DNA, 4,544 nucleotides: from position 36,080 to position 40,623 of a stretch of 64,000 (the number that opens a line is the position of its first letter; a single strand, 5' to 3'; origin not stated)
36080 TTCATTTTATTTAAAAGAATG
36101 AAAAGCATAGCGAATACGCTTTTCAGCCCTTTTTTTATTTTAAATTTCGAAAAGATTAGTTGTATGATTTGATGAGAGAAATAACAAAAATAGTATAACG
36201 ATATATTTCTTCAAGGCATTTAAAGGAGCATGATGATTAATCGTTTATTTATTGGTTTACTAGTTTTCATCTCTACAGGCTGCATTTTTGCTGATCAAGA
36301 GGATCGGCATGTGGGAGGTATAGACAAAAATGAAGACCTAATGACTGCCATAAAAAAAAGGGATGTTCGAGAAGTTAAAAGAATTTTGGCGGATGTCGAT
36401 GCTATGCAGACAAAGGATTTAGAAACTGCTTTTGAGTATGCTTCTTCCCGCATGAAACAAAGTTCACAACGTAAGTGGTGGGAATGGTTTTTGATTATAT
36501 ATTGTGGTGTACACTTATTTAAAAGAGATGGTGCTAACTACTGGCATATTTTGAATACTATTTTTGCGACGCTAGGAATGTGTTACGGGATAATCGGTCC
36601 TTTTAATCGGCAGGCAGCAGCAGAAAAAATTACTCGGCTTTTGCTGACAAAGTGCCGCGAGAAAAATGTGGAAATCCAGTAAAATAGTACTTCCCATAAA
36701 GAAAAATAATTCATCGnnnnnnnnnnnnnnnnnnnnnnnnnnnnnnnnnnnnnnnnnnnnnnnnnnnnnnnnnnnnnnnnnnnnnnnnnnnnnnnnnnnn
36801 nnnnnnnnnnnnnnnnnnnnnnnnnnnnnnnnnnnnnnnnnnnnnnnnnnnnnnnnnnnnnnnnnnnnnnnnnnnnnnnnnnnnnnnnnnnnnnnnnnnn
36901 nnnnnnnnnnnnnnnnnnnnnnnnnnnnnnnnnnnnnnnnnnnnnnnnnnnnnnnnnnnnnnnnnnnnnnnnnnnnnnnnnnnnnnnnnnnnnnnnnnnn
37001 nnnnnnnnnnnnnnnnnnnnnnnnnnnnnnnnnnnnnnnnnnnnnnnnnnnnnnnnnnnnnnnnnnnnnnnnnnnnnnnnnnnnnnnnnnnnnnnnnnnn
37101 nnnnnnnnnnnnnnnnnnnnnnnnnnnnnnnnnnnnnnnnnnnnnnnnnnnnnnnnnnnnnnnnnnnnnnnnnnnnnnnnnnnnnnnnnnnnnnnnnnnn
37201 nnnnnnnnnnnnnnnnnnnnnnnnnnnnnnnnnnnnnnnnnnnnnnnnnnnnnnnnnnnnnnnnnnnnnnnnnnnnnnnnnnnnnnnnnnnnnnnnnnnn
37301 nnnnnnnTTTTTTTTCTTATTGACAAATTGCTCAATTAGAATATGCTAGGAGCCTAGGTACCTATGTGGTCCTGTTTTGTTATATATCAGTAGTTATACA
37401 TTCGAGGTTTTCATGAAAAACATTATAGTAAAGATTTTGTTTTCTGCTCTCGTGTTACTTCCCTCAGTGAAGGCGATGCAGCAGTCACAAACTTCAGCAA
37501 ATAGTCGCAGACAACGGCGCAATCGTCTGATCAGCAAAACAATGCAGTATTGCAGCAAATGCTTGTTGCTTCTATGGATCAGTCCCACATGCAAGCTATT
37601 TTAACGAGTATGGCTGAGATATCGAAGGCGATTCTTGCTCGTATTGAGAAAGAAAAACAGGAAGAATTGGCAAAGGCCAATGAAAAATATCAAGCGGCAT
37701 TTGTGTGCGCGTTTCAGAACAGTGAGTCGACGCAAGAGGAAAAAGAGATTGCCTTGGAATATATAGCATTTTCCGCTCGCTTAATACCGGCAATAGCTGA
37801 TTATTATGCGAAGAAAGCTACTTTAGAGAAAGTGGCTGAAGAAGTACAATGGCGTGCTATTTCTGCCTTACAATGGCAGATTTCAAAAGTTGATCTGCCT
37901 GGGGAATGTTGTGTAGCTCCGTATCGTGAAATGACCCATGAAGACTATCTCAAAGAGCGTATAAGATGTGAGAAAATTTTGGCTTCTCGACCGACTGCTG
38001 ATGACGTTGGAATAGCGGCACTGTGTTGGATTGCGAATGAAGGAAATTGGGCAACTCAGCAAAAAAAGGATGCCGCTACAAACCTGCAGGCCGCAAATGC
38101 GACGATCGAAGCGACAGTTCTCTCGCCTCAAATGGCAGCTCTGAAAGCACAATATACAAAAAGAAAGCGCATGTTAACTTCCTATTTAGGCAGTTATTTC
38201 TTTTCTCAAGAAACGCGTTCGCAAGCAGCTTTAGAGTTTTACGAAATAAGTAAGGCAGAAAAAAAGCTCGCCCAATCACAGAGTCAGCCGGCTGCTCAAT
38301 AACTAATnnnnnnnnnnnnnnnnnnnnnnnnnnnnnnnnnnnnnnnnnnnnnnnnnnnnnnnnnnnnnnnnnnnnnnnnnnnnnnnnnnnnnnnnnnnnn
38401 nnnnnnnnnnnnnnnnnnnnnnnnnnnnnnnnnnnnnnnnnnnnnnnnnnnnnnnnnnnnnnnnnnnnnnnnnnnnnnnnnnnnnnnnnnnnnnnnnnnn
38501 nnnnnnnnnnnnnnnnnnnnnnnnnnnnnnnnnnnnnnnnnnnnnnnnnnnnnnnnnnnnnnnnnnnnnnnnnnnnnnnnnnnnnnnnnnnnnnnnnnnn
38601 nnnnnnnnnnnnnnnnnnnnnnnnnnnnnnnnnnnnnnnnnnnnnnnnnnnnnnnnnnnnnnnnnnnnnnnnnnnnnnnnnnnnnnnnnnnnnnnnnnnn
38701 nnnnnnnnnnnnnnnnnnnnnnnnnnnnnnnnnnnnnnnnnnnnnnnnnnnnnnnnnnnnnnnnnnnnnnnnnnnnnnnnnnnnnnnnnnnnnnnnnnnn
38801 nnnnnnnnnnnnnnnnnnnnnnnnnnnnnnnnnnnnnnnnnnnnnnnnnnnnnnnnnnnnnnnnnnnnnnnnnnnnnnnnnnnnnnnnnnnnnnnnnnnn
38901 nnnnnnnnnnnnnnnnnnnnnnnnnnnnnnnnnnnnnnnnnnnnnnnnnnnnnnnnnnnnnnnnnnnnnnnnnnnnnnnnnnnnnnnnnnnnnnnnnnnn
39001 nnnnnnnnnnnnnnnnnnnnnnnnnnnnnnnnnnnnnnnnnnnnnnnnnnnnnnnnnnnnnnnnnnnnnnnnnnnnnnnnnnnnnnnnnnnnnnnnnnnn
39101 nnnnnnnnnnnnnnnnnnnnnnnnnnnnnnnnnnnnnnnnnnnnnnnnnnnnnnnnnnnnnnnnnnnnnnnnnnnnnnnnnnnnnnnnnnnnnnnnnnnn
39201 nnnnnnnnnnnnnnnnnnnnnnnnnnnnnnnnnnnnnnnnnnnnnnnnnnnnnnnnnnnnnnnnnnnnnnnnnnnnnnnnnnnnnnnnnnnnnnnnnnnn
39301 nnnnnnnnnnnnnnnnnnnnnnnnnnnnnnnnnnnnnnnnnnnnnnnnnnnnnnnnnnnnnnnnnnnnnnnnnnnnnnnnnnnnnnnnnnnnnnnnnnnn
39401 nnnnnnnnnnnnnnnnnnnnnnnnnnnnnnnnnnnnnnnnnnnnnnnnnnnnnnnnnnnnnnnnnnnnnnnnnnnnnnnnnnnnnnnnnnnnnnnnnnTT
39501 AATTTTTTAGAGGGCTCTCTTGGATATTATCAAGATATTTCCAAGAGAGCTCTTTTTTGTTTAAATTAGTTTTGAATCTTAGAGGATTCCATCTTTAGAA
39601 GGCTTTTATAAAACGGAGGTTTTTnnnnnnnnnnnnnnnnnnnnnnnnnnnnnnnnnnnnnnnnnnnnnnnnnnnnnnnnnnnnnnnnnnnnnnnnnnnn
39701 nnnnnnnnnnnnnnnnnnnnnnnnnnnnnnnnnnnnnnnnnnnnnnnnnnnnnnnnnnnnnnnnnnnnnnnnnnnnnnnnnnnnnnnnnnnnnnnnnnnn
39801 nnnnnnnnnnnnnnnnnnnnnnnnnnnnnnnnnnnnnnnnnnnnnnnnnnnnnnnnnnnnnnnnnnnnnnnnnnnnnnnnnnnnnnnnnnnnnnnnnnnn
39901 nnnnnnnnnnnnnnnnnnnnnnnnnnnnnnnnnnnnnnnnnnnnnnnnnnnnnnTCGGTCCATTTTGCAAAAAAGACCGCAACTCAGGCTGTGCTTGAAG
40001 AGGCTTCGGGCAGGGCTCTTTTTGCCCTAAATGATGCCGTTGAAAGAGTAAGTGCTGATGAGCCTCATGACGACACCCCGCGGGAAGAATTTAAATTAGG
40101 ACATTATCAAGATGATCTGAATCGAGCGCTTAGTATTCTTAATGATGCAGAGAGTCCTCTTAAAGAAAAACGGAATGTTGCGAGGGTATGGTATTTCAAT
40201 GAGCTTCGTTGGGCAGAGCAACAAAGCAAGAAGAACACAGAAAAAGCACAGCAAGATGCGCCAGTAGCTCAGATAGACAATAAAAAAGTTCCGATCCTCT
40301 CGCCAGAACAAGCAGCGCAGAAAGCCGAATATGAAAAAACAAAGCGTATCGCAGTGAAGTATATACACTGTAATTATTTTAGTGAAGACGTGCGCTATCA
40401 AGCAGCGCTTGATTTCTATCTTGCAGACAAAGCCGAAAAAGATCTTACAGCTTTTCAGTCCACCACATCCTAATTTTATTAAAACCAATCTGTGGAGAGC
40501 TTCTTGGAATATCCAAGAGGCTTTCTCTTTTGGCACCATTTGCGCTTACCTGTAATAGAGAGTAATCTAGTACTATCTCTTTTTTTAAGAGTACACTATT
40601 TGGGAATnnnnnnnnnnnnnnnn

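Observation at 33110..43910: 10.7-kb co-directional cluster of twelve leader-bearing unknown genes ending in an AAA+ ATPase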

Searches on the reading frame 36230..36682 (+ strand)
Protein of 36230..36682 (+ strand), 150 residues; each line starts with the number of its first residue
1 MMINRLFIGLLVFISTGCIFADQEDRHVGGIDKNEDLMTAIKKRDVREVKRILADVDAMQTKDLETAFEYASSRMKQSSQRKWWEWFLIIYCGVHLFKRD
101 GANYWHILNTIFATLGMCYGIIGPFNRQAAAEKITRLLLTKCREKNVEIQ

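Call 3: search_protein_families(library=pfam, proteins=[window:36230-36682:+], max_evalue=0.1)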
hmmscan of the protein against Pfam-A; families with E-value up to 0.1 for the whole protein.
window:36230-36682:+ (150 aa): 1 family
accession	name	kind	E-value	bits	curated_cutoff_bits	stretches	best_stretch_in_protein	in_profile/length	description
PF13857.12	Ank_5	-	0.092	13.6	27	0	37-71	20-56/56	Ankyrin repeats (many copies)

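Call 42: search_protein_families(library=pfam, proteins=[P0138, P0139, P0140, P0164, P0167, P0127, P0087, P0111, P0149, P0080], max_evalue=0.001)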
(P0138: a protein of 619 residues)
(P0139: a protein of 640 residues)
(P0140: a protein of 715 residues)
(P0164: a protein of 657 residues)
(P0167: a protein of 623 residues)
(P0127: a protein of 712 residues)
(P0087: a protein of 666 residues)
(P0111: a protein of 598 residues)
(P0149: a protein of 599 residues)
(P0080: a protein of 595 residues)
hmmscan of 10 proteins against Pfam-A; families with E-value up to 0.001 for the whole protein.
P0138 (619 aa): 4 families
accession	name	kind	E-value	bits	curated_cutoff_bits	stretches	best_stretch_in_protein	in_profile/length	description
PF12037.13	ATAD3_N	-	5.2e-76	255.9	25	1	32-295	7-265/265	ATPase family AAA domain-containing protein 3, N-terminal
PF00004.35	AAA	-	1.5e-26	93.8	21.2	1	358-483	1-130/131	ATPase family associated with various cellular activities (AAA)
PF05496.18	RuvB_N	-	0.00018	21.7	27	1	340-392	18-70/159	Holliday junction DNA helicase RuvB P-loop domain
PF13401.12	AAA_22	-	0.0008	20.2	27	0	357-377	7-27/130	AAA domain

P0139 (640 aa): 4 families
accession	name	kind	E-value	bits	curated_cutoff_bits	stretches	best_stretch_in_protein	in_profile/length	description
PF12037.13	ATAD3_N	-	6.9e-105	350.6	25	1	55-322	4-265/265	ATPase family AAA domain-containing protein 3, N-terminal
PF00004.35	AAA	-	2.3e-29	102.9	21.2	1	394-521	1-131/131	ATPase family associated with various cellular activities (AAA)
PF13191.12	AAA_16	-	3.8e-07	31.2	32.6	1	372-414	7-47/167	AAA ATPase domain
PF05496.18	RuvB_N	-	0.0001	22.6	27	1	376-463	18-97/159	Holliday junction DNA helicase RuvB P-loop domain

P0140 (715 aa): 7 families
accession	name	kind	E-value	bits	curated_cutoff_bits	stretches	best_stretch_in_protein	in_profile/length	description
PF00004.35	AAA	-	2.5e-25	89.9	21.2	1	422-549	1-130/131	ATPase family associated with various cellular activities (AAA)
PF12037.13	ATAD3_N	-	1.1e-16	61.5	25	1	143-356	58-265/265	ATPase family AAA domain-containing protein 3, N-terminal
PF05496.18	RuvB_N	-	2e-06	28.1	27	1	404-458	18-72/159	Holliday junction DNA helicase RuvB P-loop domain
PF01078.27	Mg_chelatase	-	4.7e-05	23.3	20.3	1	408-440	11-43/207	Magnesium chelatase, subunit ChlI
PF13191.12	AAA_16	-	5.9e-05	24.1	32.6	1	415-526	21-138/167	AAA ATPase domain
PF07728.20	AAA_5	-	9.6e-05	22.9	22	0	421-443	1-23/139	AAA domain (dynein-related subfamily)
PF13401.12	AAA_22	-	0.00013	22.7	27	0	421-443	7-29/130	AAA domain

P0164 (657 aa): 3 families
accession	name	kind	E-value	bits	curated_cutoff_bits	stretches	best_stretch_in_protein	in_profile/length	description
PF00004.35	AAA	-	6.8e-25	88.5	21.2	1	403-529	1-130/131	ATPase family associated with various cellular activities (AAA)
PF13401.12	AAA_22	-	0.00057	20.7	27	0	404-435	9-45/130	AAA domain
PF13191.12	AAA_16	-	0.00094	20.2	32.6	0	388-425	14-49/167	AAA ATPase domain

P0167 (623 aa): 6 families
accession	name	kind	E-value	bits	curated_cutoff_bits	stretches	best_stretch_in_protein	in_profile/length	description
PF12037.13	ATAD3_N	-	4.1e-97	325.1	25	1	52-318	5-265/265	ATPase family AAA domain-containing protein 3, N-terminal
PF00004.35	AAA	-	5.6e-27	95.2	21.2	1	390-516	1-130/131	ATPase family associated with various cellular activities (AAA)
PF13191.12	AAA_16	-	6.1e-07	30.5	32.6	0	368-410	7-47/167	AAA ATPase domain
PF05496.18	RuvB_N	-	0.00013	22.2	27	1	371-508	17-152/159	Holliday junction DNA helicase RuvB P-loop domain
PF13401.12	AAA_22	-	0.00054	20.7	27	0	390-410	8-28/130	AAA domain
PF01078.27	Mg_chelatase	-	0.00069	19.5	20.3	0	385-407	20-42/207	Magnesium chelatase, subunit ChlI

P0127 (712 aa): 8 families
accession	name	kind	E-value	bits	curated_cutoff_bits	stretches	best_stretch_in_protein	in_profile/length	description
PF12037.13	ATAD3_N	-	1.5e-39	136.4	25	1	179-396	54-265/265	ATPase family AAA domain-containing protein 3, N-terminal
PF00004.35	AAA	-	9.3e-23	81.6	21.2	1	458-586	1-130/131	ATPase family associated with various cellular activities (AAA)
PF13191.12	AAA_16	-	4.9e-05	24.3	32.6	0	451-477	21-46/167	AAA ATPase domain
PF01078.27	Mg_chelatase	-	5.3e-05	23.2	20.3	1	446-476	13-43/207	Magnesium chelatase, subunit ChlI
PF13401.12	AAA_22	-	5.8e-05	23.9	27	0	456-477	6-27/130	AAA domain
PF05496.18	RuvB_N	-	5.9e-05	23.3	27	1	445-525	23-95/159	Holliday junction DNA helicase RuvB P-loop domain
PF20720.3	nSTAND3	-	0.00041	20.5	27.2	0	447-576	9-120/155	Novel STAND NTPase 3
PF07728.20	AAA_5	-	0.00098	19.6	22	1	457-478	1-22/139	AAA domain (dynein-related subfamily)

P0087 (666 aa): 2 families
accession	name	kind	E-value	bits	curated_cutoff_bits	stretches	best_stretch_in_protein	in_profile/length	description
PF00004.35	AAA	-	7.2e-28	98.1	21.2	1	374-500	1-130/131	ATPase family associated with various cellular activities (AAA)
PF13191.12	AAA_16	-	1.6e-06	29.1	32.6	0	350-392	5-45/167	AAA ATPase domain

P0111 (598 aa): 5 families
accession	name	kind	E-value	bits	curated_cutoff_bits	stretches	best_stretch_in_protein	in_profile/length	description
PF00004.35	AAA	-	6.1e-25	88.6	21.2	1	350-473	1-125/131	ATPase family associated with various cellular activities (AAA)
PF05496.18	RuvB_N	-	0.00048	20.3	27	0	316-414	5-93/159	Holliday junction DNA helicase RuvB P-loop domain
PF20720.3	nSTAND3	-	0.00068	19.8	27.2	0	350-414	20-74/155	Novel STAND NTPase 3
PF07728.20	AAA_5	-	0.00076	19.9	22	0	350-418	2-79/139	AAA domain (dynein-related subfamily)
PF17862.7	AAA_lid_3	-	0.00077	19.4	27.2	0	532-552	3-23/45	AAA+ lid domain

P0149 (599 aa): 5 families
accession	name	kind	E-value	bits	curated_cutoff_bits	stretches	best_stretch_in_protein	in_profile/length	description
PF00004.35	AAA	-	4e-23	82.7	21.2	1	353-477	2-130/131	ATPase family associated with various cellular activities (AAA)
PF13191.12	AAA_16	-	6.6e-06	27.2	32.6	0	348-380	24-55/167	AAA ATPase domain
PF17862.7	AAA_lid_3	-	1.9e-05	24.6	27.2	1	526-562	5-41/45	AAA+ lid domain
PF05707.18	Zot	-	3.7e-05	23.7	20.3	1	392-477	64-146/197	Zonular occludens toxin (Zot)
PF07728.20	AAA_5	-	0.00015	22.2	22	0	352-424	2-81/139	AAA domain (dynein-related subfamily)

P0080 (595 aa): 4 families
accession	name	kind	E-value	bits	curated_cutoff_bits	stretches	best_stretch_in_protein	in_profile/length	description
PF00004.35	AAA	-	2e-23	83.7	21.2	1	354-481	1-130/131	ATPase family associated with various cellular activities (AAA)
PF13401.12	AAA_22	-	8.8e-05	23.3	27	0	353-409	7-64/130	AAA domain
PF13173.12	AAA_14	-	0.00023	21.6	27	0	354-423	5-74/129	AAA domain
PF13191.12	AAA_16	-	0.00034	21.6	32.6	0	346-384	19-57/167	AAA ATPase domain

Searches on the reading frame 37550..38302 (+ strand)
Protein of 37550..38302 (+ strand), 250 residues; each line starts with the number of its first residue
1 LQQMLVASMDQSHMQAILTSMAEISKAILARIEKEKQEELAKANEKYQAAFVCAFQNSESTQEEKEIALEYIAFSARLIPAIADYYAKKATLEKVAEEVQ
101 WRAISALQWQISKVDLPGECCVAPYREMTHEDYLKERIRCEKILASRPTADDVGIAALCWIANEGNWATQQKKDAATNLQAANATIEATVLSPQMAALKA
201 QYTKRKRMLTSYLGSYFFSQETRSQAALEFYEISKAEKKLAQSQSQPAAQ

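Call 3: search_protein_families(library=pfam, proteins=[window:37550-38302:+], max_evalue=0.1)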
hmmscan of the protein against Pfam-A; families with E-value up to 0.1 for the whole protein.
window:37550-38302:+ (250 aa): 0 families

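Call 60: search_solved_structures(query=A6, max_evalue=1)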
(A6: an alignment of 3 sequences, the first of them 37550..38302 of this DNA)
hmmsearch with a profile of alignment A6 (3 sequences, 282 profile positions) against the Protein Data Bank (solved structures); distinct sequences matched with E-value up to 1: 1.
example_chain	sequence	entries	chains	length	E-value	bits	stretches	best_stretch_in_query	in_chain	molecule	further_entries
3kxe_A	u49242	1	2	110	0.88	12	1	180-217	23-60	Toxin protein parE-1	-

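Call 72: find_related_loci(query=A6, collection=metagenome_contigs, flank=8000)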
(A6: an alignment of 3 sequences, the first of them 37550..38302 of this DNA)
Query A6 (250 aa) in metagenome_contigs; peptide patterns used: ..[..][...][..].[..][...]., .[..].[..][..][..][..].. (x = any residue, [..] = any of these).
600 stretches matched a pattern, but none encodes a relative of the query by tblastn (E <= 1e-3).

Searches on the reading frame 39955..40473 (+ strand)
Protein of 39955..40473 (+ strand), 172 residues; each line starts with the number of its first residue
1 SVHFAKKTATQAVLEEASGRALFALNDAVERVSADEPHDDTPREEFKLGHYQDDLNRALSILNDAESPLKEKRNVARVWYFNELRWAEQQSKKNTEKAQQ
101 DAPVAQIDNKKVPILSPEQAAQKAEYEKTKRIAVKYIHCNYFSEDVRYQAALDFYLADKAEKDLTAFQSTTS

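Call 77: find_related_loci(query=A7, collection=metagenome_contigs, flank=8000)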
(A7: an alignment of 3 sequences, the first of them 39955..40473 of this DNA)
Query A7 (172 aa) in metagenome_contigs; peptide patterns used: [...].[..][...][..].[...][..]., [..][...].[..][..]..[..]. (x = any residue, [..] = any of these).
392 stretches matched a pattern, but none encodes a relative of the query by tblastn (E <= 1e-3).
